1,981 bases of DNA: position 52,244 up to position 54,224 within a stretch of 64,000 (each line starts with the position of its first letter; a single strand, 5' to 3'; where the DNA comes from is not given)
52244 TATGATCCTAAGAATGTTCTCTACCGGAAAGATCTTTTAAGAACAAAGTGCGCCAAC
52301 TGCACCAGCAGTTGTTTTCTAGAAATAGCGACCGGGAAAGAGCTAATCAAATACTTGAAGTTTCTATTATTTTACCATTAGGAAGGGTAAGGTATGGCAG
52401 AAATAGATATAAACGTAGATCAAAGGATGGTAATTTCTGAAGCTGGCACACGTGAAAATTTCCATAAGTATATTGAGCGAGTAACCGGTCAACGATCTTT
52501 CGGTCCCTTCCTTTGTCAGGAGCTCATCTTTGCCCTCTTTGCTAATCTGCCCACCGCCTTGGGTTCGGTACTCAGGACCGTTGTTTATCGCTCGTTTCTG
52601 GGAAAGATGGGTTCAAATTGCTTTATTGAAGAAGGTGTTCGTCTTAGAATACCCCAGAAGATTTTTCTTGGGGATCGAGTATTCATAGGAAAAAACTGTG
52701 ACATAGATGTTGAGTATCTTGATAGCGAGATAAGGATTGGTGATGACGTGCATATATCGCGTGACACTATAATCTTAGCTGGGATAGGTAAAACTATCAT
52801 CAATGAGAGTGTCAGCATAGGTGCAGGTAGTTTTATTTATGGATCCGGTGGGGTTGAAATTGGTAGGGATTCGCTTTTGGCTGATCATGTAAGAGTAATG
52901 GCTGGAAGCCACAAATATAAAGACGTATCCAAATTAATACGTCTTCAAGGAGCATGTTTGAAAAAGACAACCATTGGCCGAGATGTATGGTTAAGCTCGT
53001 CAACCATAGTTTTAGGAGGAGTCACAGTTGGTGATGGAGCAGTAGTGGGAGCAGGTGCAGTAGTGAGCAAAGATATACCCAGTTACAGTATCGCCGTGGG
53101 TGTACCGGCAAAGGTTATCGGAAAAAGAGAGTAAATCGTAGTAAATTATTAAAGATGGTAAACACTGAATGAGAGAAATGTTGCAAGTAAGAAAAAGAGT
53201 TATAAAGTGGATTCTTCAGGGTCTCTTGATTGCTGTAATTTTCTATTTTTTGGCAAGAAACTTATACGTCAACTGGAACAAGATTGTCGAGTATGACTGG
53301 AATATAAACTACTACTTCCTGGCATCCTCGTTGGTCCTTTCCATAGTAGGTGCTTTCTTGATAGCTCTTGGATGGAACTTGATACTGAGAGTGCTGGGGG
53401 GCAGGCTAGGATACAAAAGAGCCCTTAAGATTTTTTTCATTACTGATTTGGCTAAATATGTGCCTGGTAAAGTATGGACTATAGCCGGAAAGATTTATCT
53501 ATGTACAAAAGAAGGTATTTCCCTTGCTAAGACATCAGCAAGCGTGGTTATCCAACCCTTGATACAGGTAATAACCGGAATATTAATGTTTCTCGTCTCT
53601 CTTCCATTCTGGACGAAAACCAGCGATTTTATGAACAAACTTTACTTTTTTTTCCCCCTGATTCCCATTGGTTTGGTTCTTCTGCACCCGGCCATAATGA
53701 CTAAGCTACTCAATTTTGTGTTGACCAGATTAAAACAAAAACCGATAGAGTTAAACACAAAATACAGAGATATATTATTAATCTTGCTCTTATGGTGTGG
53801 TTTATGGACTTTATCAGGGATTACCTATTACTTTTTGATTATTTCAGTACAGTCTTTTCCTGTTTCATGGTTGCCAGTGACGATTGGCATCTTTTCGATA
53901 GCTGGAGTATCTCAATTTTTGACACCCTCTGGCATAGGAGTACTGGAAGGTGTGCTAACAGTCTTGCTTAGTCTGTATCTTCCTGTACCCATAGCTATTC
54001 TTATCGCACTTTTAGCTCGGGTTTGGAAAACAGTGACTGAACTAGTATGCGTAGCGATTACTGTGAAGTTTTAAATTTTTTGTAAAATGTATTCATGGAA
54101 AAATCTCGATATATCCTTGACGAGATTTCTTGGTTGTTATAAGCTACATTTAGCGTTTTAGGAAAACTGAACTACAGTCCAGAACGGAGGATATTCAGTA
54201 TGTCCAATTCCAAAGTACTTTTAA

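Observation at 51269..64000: A glycan island carries three paralogous B12-binding radical SAM enzymes, a SPASM radical SAM and two SAM methyltransferases among GT2, GT4 and GT-C transferases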

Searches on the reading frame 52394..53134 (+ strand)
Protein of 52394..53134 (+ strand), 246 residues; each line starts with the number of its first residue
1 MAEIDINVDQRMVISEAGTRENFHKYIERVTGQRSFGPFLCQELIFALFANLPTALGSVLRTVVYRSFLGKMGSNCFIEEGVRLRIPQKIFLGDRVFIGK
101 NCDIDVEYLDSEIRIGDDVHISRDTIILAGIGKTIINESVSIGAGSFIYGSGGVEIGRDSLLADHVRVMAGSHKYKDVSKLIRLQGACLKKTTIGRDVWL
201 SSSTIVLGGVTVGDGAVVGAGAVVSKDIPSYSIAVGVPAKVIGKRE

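Call 5: search_protein_families(library=pfam, proteins=[window:52394-53134:+], max_evalue=0.001)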
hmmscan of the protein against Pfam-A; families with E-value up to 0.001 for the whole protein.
window:52394-53134:+ (246 aa): 3 families
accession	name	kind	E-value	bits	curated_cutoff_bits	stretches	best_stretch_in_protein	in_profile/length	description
PF00132.30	Hexapep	-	1.1e-16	60.2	27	1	192-225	2-35/36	Bacterial transferase hexapeptide (six repeats)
PF14602.12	Hexapep_2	-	7e-10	38.9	27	1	192-225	2-33/34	Hexapeptide repeat of succinyl-transferase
PF25084.1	LbH_EIF2B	-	3.4e-08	33.9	54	1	72-130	41-96/105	EIF2B subunit epsilon LbH domain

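Call 7: search_protein_families(library=ncbifam, proteins=[window:52394-53134:+], max_evalue=0.001)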
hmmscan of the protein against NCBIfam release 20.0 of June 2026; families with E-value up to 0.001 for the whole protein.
window:52394-53134:+ (246 aa): 44 families (the best 25 are shown)
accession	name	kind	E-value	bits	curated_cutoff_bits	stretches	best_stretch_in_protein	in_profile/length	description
NF007797.0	PRK10502.1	subfamily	5.9e-27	94.5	192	2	136-245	75-179/183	WcaF family extracellular polysaccharide biosynthesis acetyltransferase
NF007240.0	PRK09677.1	equivalog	4.4e-20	72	243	1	154-245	86-184/192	putative lipopolysaccharide biosynthesis O-acetyl transferase WbbJ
TIGR04008.1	WcaF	equivalog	6.1e-20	71.8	326.3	2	114-245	53-178/180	colanic acid biosynthesis acetyltransferase WcaF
NF038307.1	EPS_acetyl_HpsU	equivalog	6.8e-19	68.2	305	2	135-241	73-174/178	hormogonium polysaccharide biosynthesis acetyltransferase HpsU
NF007076.0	PRK09527.1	equivalog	2.8e-18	66.1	347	1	154-243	96-183/203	galactoside O-acetyltransferase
NF041874.1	EPS_EpsC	equivalog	3.9e-18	65.7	150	1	136-245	64-167/168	serine O-acetyltransferase EpsC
NF007499.0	PRK10092.1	equivalog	5.4e-17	62.2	314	1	153-244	93-182/183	maltose O-acetyltransferase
TIGR03308.1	phn_thr-fam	hypoth_equivalog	4e-16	59.5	201.65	1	190-245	107-162/204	phosphonate metabolim protein, transferase hexapeptide repeat family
NF058585.1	HptprglPActTf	PfamEq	7.3e-16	58.2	300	2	189-245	104-160/172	heptaprenylglyceryl phosphate O-acetyltransferase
TIGR03570.1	NeuD_NnaD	subfamily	2e-15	57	160.8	1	191-240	153-202/202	NeuD/PglB/VioB family sugar acetyltransferase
NF000311.1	Vat_ABCDEFH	equivalog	1.9e-14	53.7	300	1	191-245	110-164/201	Vat family streptogramin A O-acetyltransferase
NF000101.1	stregram_VatA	exception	3.6e-14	52.9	450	1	133-245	65-172/219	streptogramin A O-acetyltransferase Vat(A)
TIGR01173.1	glmU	equivalog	1.4e-13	50.5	366.85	2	186-238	386-438/452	bifunctional UDP-N-acetylglucosamine diphosphorylase/glucosamine-1-phosphate N-acetyltransferase GlmU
TIGR03532.1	DapD_Ac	equivalog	5.7e-13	49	231.75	1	115-243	95-212/231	2,3,4,5-tetrahydropyridine-2,6-dicarboxylate N-acetyltransferase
NF000490.1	chloram_CatB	equivalog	1.2e-12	47.7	350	1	132-245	55-164/210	type B chloramphenicol O-acetyltransferase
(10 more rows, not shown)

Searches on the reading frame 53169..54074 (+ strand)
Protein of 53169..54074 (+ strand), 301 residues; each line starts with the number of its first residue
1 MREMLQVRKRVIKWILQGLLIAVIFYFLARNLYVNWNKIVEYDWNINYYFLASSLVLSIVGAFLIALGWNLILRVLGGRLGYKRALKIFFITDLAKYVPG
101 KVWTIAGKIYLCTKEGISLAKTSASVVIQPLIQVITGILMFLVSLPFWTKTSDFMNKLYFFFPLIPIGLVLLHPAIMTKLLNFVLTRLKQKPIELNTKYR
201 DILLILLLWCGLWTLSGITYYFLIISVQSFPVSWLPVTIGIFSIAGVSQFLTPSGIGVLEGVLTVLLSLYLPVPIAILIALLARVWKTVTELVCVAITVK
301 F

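Call 5: search_protein_families(library=pfam, proteins=[window:53169-54074:+], max_evalue=0.001)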
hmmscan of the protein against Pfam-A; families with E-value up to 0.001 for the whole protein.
window:53169-54074:+ (301 aa): 1 family
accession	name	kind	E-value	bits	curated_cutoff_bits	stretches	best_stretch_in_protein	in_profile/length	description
PF03706.18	LPG_synthase_TM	-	1.7e-25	90.6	33.4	1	14-288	1-295/302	Lysylphosphatidylglycerol synthase TM region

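Call 7: search_protein_families(library=ncbifam, proteins=[window:53169-54074:+], max_evalue=0.001)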
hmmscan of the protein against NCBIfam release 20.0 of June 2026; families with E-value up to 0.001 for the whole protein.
window:53169-54074:+ (301 aa): 1 family
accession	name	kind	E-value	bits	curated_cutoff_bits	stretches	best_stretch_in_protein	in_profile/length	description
TIGR00374.1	TIGR00374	subfamily_domain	2.1e-08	34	43.2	1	19-165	6-148/323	flippase-like domain-containing protein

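Call 67: find_homologous_proteins(query=window:53169-54074:+, max_evalue=1e-10)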
Query window:53169-54074:+ (301 aa): 113 proteins with E <= 1e-10 among 4351 candidates.
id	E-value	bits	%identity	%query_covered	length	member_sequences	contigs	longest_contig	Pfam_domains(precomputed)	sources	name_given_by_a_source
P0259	3.7e-183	626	100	99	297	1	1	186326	PF03706.19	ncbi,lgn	-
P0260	1.4e-180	618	98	99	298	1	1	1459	PF03706.19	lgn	-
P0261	8.6e-179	612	97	100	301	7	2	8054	PF03706.19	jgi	-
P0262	6.7e-178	609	95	99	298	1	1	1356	PF03706.19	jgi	jgi:uncharacterized membrane protein YbhN (UPF0104 family)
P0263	1.0e-177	608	94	100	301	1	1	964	PF03706.19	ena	-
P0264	2.5e-176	604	93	100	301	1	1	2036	PF03706.19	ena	-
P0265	2.7e-175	600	93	100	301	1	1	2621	PF03706.19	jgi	-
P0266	1.7e-174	598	96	99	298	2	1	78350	PF03706.19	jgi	jgi:hypothetical protein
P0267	1.8e-174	598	92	100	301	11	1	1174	PF03706.19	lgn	-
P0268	6.8e-164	563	88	100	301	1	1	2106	PF03706.19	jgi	-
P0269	1.7e-159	548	88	99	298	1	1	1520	PF03706.19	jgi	-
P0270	3.4e-158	544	84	100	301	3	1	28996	PF03706.19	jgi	-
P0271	1.3e-157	542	85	99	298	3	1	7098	PF03706.19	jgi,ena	-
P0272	2.6e-157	541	82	100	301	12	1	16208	PF03706.19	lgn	-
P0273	4.4e-157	540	85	99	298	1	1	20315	PF03706.19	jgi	-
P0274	6.1e-157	540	84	100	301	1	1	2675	PF03706.19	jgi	-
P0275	1.1e-156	539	85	99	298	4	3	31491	PF03706.19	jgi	-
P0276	2.1e-156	538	83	100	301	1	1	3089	PF03706.19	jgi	jgi:hypothetical protein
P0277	3.3e-156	538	84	100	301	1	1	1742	PF03706.19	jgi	-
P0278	7.7e-156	536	85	100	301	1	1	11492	PF03706.19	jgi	-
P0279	1.2e-155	536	85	99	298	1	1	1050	PF03706.19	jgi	-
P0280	1.5e-155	535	84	100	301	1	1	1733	PF03706.19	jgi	-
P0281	1.6e-155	535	85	100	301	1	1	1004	PF03706.19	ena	-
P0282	1.1e-154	533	84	100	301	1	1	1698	PF03706.19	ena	-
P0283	1.3e-154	532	82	99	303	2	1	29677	PF03706.19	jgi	-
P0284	2.0e-154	532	83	100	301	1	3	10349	PF03706.19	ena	-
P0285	3.7e-154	531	83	100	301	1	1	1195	PF03706.19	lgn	-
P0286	5.3e-154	530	82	100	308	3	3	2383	PF03706.19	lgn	-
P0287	7.5e-154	530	84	99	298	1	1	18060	PF03706.19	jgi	-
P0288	1.4e-153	529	84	99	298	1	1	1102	PF03706.19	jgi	-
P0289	1.4e-153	529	88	94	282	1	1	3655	PF03706.19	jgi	-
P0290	1.5e-153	529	84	99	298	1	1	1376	PF03706.19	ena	-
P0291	3.8e-153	528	85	99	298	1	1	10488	PF03706.19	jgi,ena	-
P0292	4.3e-153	527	83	98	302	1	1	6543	PF03706.19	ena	-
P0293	1.3e-152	526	84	99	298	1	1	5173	PF03706.19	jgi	-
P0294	1.4e-152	526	84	99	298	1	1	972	PF03706.19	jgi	-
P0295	4.4e-152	524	80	100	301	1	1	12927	PF03706.19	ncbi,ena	-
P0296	5.1e-152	524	84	99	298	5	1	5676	PF03706.19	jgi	-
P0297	5.7e-152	524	81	100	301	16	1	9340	PF03706.19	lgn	-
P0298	7.2e-152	523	84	99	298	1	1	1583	PF03706.19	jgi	-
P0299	8.7e-152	523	83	99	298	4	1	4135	PF03706.19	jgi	-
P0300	9.8e-152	523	83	99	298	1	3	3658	PF03706.19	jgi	-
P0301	1.1e-151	523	80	100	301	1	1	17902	PF03706.19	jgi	-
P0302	1.2e-151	523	82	99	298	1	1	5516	PF03706.19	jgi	-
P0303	5.8e-151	520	81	100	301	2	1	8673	PF03706.19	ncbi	-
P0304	9.6e-151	520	80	100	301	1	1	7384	PF03706.19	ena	-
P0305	1.1e-150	519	81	99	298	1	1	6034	PF03706.19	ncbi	-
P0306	1.3e-150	519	81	100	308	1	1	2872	PF03706.19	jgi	-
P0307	3.9e-150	518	80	100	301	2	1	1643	PF03706.19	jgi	-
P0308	4.5e-150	517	81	100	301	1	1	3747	PF03706.19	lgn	-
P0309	4.7e-150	517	84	97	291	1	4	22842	PF03706.19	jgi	-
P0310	1.3e-149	516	79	100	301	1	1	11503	PF03706.19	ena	-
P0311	5.2e-149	514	79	100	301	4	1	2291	PF03706.19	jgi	jgi:uncharacterized membrane protein YbhN (UPF0104 family)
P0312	1.1e-148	513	80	99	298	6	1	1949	PF03706.19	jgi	-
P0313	2.7e-148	512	80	100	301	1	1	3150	PF03706.19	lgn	-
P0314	2.4e-147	508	80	100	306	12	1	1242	PF03706.19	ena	-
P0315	2.5e-147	508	80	100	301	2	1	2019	PF03706.19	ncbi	-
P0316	8.0e-147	507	80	98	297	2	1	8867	PF03706.19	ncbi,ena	-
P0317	1.7e-146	506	78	100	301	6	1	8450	PF03706.19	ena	-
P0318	1.1e-145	503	79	99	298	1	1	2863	PF03706.19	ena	-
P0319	1.0e-144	500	78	100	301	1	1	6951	PF03706.19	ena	-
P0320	1.3e-144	500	77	100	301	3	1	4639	PF03706.19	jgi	-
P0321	1.4e-144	499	78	100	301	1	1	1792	PF03706.19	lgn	-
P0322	2.3e-144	499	84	93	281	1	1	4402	PF03706.19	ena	-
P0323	2.5e-144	499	78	100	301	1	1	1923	PF03706.19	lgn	-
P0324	2.6e-144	499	78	100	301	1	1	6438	PF03706.19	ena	-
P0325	2.9e-144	498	78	100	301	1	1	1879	PF03706.19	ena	-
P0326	3.2e-144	498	77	100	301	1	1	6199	PF03706.19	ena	-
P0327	4.4e-143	495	74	100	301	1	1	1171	PF03706.19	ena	-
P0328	9.9e-143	493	77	100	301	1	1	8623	PF03706.19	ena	-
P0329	2.7e-142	492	77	99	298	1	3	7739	PF03706.19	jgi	-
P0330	3.5e-142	492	76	98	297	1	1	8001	PF03706.19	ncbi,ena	-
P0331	1.9e-138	479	75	100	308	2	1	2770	PF03706.19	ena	-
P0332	4.5e-138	478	74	100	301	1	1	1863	PF03706.19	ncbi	-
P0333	3.4e-124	432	87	79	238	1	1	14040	PF03706.19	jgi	-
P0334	3.2e-113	396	83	75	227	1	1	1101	PF03706.19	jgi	-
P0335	3.2e-104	367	76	73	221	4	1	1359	PF03706.19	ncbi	ncbi:hypothetical protein LCGC14_2641490, partial [marine sediment metagenome]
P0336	7.5e-104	366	60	95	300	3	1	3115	PF03706.19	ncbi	-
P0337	2.9e-102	360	59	98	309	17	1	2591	PF03706.19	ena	-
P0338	1.1e-101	359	57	98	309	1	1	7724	PF03706.19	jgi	jgi:hypothetical protein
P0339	3.8e-100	354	82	67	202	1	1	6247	PF03706.19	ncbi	ncbi:MAG: hypothetical protein E3J56_09085, partial [Candidatus Aminicenantes bacterium]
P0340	4.5e-99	350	56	100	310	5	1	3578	PF03706.19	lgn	-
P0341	2.5e-98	348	58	98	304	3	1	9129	PF03706.19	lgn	-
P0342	2.4e-96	341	55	97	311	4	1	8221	PF03706.19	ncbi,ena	-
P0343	2.8e-94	334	80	65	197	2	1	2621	PF03706.19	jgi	jgi:uncharacterized membrane protein YbhN (UPF0104 family)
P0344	7.3e-78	280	47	97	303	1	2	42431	PF03706.19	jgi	-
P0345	1.1e-64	237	45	97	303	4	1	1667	PF03706.19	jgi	jgi:uncharacterized membrane protein YbhN (UPF0104 family)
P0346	1.5e-52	197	41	94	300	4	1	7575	PF03706.19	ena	-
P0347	3.6e-37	147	35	95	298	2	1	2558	PF03706.19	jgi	jgi:uncharacterized membrane protein YbhN (UPF0104 family)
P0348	6.4e-35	139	33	92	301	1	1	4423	PF03706.19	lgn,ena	-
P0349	7.2e-33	133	35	98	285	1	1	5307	PF03706.19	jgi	jgi:glycosyltransferase 2 family protein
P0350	4.6e-31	127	31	95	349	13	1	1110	PF03706.19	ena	-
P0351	7.3e-30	123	32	85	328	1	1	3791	PF03706.19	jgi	jgi:uncharacterized membrane protein YbhN (UPF0104 family)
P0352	1.4e-29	122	30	95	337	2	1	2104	PF03706.19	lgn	-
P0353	3.7e-27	114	30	94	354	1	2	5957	PF03706.19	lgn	-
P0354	7.3e-23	100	29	93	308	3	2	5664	PF03706.19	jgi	-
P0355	2.0e-21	95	29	85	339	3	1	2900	PF03706.19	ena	-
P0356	5.3e-20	90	28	96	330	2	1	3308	PF03706.19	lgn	-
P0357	1.1e-17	83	27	94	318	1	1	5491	PF03706.19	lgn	-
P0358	1.3e-17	83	28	90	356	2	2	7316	PF03706.19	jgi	jgi:hypothetical protein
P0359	4.7e-17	81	28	92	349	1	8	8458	PF03706.19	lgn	-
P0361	1.5e-16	79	30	86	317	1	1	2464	PF03706.19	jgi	jgi:uncharacterized membrane protein YbhN (UPF0104 family)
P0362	4.7e-16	77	28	94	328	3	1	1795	PF03706.19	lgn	-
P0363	2.0e-15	75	26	92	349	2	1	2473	PF03706.19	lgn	-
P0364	4.1e-15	74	26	56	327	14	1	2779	PF03706.19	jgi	jgi:hypothetical protein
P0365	4.8e-15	74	36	36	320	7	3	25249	PF03706.19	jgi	-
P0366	7.0e-15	74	28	81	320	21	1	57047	PF03706.19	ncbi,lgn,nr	ncbi:MAG: flippase-like domain-containing protein [Gemmatimonadaceae bacterium]|nr:flippase-like dom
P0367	1.1e-14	73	26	98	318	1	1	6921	PF03706.19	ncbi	-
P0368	1.1e-14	73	31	74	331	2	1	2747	PF03706.19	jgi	jgi:uncharacterized membrane protein YbhN (UPF0104 family)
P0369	1.9e-14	72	29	95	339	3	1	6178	PF03706.19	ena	-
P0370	4.0e-14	71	26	96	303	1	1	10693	PF03706.19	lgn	-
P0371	1.6e-13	69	26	78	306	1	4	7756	PF03706.19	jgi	jgi:uncharacterized membrane protein YbhN (UPF0104 family)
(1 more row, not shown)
